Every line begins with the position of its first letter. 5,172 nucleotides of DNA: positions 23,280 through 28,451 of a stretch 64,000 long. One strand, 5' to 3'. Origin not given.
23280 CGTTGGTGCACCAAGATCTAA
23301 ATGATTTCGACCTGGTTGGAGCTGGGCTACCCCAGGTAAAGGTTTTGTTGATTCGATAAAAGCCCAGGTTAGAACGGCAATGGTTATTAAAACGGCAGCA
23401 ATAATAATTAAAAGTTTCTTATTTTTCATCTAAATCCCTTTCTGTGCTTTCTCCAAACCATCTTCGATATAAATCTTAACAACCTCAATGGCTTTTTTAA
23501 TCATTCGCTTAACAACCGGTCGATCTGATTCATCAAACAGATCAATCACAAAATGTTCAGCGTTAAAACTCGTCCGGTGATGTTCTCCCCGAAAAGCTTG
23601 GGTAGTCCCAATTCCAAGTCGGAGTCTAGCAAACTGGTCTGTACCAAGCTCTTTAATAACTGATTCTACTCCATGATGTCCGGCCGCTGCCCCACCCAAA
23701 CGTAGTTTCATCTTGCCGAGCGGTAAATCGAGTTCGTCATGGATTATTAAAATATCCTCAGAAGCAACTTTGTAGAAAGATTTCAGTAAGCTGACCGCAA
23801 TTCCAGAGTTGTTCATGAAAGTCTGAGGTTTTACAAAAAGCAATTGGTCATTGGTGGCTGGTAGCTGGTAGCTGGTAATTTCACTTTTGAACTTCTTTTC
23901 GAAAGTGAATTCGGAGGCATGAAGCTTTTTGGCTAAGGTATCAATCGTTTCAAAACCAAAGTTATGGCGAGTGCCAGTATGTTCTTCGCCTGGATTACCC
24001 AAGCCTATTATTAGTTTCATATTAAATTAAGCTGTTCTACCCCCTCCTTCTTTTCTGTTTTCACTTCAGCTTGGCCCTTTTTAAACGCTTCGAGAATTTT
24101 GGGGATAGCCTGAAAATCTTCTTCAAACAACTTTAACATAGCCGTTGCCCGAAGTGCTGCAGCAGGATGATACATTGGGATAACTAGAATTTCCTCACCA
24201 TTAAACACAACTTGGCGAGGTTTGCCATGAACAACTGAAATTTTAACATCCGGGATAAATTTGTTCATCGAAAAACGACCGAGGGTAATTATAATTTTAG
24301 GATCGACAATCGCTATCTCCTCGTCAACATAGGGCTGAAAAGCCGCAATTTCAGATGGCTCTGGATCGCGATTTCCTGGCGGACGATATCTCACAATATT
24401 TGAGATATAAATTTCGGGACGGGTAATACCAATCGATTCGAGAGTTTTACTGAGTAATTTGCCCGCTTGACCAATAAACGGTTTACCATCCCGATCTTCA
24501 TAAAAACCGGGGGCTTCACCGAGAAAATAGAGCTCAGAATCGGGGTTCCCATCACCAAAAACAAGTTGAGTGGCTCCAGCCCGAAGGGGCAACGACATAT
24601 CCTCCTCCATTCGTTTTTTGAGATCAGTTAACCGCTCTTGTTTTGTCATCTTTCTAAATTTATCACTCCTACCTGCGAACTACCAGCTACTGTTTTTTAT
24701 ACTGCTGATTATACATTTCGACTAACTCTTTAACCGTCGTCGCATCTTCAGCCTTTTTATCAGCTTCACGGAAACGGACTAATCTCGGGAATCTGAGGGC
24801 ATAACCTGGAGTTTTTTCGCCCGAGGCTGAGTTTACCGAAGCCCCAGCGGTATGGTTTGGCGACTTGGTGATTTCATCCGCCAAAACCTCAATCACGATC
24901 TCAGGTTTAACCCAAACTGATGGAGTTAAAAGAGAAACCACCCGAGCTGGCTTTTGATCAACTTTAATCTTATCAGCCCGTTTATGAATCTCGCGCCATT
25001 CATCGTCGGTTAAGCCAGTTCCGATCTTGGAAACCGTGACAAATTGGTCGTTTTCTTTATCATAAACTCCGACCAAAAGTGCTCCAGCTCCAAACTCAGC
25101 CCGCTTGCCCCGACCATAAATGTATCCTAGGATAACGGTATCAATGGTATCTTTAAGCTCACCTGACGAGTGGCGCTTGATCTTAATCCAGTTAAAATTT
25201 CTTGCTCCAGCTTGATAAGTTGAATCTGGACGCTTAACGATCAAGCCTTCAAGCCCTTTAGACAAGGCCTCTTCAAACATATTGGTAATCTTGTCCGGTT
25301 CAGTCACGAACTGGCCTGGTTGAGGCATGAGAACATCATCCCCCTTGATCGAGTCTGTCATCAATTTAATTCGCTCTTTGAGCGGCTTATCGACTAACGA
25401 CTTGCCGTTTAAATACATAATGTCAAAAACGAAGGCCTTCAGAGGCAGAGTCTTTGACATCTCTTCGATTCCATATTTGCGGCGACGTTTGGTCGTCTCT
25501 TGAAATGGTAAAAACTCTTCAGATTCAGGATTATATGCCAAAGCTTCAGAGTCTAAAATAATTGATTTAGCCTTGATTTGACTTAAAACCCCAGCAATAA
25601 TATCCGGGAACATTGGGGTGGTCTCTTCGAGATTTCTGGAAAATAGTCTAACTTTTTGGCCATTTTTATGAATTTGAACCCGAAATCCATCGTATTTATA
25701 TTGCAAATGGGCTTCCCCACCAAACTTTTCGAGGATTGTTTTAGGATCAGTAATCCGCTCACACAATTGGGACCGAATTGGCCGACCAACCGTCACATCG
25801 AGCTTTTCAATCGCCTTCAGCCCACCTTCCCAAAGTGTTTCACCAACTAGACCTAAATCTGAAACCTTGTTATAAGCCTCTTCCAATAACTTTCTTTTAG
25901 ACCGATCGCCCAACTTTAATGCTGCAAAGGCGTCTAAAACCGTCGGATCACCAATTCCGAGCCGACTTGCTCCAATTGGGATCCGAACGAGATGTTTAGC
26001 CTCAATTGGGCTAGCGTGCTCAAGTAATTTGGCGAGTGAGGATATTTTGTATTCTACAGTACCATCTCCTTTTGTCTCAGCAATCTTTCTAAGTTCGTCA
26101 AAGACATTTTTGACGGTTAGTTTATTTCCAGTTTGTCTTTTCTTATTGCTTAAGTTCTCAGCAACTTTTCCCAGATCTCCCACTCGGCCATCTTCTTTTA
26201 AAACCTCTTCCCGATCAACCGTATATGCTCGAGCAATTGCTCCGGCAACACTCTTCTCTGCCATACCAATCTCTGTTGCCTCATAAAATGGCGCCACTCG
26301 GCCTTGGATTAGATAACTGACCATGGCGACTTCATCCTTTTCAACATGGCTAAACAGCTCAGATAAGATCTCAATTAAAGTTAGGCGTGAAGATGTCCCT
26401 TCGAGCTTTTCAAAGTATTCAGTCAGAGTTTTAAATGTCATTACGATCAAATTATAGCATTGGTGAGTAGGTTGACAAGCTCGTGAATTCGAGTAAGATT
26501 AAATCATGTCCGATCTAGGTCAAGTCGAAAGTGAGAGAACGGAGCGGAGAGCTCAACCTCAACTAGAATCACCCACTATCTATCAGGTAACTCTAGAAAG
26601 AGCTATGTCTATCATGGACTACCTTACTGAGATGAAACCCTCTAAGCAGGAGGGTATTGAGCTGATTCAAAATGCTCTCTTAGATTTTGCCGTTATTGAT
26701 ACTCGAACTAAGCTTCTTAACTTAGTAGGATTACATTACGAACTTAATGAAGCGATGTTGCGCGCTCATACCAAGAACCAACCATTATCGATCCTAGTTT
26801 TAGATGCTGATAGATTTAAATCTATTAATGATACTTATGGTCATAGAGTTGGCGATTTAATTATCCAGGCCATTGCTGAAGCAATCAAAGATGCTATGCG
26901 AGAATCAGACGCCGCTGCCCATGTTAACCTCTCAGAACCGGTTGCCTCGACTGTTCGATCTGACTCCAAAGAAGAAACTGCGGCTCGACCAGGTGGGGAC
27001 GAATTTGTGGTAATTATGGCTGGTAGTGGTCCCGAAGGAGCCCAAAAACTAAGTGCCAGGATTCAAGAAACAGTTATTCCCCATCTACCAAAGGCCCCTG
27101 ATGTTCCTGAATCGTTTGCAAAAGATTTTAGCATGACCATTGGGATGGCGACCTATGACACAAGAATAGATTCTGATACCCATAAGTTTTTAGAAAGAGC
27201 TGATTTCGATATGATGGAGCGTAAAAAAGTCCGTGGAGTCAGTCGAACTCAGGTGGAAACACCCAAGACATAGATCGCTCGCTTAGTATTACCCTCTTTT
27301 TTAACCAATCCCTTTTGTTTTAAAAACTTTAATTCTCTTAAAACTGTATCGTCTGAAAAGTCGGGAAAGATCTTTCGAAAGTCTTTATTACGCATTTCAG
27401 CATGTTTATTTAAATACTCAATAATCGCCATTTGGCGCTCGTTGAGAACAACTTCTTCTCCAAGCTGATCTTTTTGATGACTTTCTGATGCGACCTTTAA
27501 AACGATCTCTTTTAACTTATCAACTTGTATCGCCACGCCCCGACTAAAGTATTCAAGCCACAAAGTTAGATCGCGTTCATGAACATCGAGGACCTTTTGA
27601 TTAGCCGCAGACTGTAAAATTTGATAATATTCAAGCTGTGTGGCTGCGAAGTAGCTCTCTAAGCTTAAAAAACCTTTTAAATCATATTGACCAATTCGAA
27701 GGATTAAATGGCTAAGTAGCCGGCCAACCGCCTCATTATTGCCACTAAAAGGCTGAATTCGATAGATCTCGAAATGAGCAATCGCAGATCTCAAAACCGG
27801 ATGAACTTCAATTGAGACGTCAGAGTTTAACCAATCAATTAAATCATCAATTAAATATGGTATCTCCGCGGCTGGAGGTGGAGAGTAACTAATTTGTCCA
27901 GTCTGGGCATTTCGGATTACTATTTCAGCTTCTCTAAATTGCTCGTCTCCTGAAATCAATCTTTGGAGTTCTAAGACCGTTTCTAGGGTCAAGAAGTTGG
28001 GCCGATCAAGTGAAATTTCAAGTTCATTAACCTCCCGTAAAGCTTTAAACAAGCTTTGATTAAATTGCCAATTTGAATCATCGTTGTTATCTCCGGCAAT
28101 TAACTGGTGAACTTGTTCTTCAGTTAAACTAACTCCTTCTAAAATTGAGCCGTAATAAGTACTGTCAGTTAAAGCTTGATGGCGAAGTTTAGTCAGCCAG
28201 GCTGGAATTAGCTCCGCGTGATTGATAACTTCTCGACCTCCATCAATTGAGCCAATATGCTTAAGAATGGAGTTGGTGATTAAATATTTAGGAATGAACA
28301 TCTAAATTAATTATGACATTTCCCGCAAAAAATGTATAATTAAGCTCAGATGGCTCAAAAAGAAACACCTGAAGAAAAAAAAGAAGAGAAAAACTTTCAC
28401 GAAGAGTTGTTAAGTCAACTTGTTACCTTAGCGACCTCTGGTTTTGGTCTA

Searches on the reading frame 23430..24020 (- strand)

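Call 84: search_protein_families(library=pfam, proteins=[window:23430-24020:-], max_evalue=0.001)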
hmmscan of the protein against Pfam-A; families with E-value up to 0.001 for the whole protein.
window:23430-24020:- (196 aa): 1 family
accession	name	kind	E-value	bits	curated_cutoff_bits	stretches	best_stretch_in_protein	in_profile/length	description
PF01195.25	Pept_tRNA_hydro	-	6.9e-55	186.2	27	1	3-194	1-180/183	Peptidyl-tRNA hydrolase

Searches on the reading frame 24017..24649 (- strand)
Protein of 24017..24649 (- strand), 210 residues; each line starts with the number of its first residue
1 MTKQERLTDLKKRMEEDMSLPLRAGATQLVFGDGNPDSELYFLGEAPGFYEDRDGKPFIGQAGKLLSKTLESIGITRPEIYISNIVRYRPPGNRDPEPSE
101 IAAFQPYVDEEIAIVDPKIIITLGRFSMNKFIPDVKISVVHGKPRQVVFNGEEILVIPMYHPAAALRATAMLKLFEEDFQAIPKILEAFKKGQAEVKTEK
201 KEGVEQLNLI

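Call 84: search_protein_families(library=pfam, proteins=[window:24017-24649:-], max_evalue=0.001)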
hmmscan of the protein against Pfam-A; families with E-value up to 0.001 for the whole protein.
window:24017-24649:- (210 aa): 1 family
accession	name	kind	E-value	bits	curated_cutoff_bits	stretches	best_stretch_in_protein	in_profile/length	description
PF03167.25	UDG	-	1.4e-32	113.2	24.3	1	31-175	1-133/141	Uracil DNA glycosylase superfamily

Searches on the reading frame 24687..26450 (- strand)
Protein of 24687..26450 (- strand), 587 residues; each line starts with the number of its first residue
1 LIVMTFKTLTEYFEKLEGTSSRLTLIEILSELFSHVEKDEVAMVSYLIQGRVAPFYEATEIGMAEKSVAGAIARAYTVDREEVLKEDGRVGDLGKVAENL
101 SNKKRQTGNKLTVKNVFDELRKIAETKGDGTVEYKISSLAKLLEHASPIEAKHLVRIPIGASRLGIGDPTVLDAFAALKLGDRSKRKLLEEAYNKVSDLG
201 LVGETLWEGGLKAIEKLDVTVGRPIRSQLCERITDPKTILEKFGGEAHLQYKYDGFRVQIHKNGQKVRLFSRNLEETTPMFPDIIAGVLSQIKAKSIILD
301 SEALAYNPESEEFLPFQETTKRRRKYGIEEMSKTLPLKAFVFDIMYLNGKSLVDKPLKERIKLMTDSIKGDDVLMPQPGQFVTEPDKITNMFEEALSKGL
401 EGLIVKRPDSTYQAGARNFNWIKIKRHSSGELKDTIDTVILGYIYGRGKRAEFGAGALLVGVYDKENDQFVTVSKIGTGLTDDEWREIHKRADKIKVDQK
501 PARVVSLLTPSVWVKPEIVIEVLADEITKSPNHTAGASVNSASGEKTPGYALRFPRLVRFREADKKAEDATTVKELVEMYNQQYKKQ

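Call 10: search_protein_families(library=pfam, proteins=[window:24687-26450:-], max_evalue=0.001)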
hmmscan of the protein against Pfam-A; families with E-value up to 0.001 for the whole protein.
window:24687-26450:- (587 aa): 4 families
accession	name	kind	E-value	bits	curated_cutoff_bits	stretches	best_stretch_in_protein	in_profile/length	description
PF01068.26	DNA_ligase_A_M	-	2.2e-56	191.2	26.2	1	228-425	2-204/204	ATP dependent DNA ligase domain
PF04675.19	DNA_ligase_A_N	-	2e-38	132.8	24.6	1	6-176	2-174/174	DNA ligase N terminus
PF04679.21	DNA_ligase_A_C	-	7.7e-20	71.5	27.5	1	455-562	5-92/94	ATP dependent DNA ligase C terminal region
PF01331.24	mRNA_cap_enzyme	-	0.00073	19.9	29.6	0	337-369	90-122/194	mRNA capping enzyme, catalytic domain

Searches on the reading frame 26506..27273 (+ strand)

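Call 84: search_protein_families(library=pfam, proteins=[window:26506-27273:+], max_evalue=0.001)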
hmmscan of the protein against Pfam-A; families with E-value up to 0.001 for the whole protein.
window:26506-27273:+ (255 aa): 1 family
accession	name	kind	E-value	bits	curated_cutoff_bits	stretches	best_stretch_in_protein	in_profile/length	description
PF00990.26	GGDEF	-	4.8e-32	111.4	23.8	2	62-140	1-79/161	Diguanylate cyclase, GGDEF domain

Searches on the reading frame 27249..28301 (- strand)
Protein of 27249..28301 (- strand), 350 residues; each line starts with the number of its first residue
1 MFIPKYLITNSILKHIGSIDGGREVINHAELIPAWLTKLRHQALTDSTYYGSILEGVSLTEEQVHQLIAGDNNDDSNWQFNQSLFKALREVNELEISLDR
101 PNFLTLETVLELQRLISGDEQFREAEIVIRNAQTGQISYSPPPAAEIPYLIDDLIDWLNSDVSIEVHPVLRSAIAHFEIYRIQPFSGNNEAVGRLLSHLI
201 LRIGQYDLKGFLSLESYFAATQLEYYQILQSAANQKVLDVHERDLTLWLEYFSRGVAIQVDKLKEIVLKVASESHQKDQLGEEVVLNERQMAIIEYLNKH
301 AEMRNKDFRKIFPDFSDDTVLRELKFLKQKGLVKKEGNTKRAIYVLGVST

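Call 11: search_protein_families(library=pfam, proteins=[window:27249-28301:-], max_evalue=0.001)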
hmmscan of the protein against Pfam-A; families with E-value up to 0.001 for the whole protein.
window:27249-28301:- (350 aa): 1 family
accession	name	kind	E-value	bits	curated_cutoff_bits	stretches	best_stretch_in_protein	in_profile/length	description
PF02661.23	Fic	-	3.2e-12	47.6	24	1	104-201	2-93/93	Fic/DOC family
